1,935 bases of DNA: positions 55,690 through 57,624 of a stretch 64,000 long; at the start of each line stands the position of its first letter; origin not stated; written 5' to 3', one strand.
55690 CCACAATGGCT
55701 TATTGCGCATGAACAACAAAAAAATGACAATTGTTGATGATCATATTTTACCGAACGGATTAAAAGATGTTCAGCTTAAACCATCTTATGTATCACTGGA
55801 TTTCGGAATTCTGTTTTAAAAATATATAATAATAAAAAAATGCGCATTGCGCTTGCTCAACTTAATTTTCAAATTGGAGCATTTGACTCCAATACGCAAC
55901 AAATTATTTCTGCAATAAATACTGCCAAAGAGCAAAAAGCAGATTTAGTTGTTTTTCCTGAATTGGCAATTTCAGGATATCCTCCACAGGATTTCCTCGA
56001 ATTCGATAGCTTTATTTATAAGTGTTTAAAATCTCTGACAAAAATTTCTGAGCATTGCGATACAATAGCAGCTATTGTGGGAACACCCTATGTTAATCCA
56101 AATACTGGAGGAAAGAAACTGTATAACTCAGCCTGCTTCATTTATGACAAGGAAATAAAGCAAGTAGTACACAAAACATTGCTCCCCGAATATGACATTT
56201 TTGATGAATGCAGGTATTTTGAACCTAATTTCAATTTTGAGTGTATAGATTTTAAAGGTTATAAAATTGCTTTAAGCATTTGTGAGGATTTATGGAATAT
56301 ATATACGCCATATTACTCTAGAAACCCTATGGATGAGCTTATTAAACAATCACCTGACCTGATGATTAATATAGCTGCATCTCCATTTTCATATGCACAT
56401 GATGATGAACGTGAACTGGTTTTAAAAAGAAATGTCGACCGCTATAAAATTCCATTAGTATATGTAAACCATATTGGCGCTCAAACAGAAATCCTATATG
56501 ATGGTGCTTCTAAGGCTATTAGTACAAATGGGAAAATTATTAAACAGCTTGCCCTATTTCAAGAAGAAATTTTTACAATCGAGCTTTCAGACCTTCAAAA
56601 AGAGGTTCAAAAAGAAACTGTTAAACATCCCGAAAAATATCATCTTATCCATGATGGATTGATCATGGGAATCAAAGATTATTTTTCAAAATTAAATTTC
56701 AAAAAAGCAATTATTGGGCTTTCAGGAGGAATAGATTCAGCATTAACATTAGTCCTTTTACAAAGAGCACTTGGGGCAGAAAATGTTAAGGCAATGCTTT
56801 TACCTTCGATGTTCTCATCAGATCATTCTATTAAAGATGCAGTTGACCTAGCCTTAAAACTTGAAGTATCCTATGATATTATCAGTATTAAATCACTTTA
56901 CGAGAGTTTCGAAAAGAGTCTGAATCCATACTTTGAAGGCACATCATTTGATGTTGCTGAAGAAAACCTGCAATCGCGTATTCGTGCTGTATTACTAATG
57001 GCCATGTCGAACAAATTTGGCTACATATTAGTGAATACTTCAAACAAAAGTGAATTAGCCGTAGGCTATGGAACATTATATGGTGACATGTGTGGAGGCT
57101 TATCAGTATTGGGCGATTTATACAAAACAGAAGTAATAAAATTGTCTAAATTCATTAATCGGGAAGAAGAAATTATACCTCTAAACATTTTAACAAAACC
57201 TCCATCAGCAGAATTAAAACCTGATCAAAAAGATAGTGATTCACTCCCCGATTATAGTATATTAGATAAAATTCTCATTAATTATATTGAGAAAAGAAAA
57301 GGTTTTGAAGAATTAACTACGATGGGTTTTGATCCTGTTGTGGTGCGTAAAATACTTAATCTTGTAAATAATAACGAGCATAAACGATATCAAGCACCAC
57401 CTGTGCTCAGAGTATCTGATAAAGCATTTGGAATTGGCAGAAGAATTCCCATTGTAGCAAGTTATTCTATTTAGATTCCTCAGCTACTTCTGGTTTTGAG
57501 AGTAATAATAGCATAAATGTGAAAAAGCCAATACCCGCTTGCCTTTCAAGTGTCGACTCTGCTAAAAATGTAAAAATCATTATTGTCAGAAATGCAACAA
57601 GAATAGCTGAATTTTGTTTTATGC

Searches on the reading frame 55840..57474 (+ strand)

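Call 63: search_protein_families(library=ncbifam, proteins=[window:55840-57474:+], max_evalue=1e-40)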
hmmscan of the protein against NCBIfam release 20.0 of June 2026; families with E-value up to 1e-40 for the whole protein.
window:55840-57474:+ (544 aa): 4 families
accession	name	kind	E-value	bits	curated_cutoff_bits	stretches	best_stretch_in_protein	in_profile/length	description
NF010588.0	PRK13981.1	equivalog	7.9e-193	641.7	479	1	1-542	5-542/546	NAD+ synthase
NF010587.0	PRK13980.1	equivalog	4.1e-63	213.1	255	1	265-528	9-263/267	NAD+ synthase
TIGR00552.1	nadE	equivalog_domain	4.5e-60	203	63.65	1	278-521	13-242/251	NAD(+) synthase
NF002730.0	PRK02628.1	equivalog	5e-50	170.4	473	0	1-244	13-269/677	NAD(+) synthase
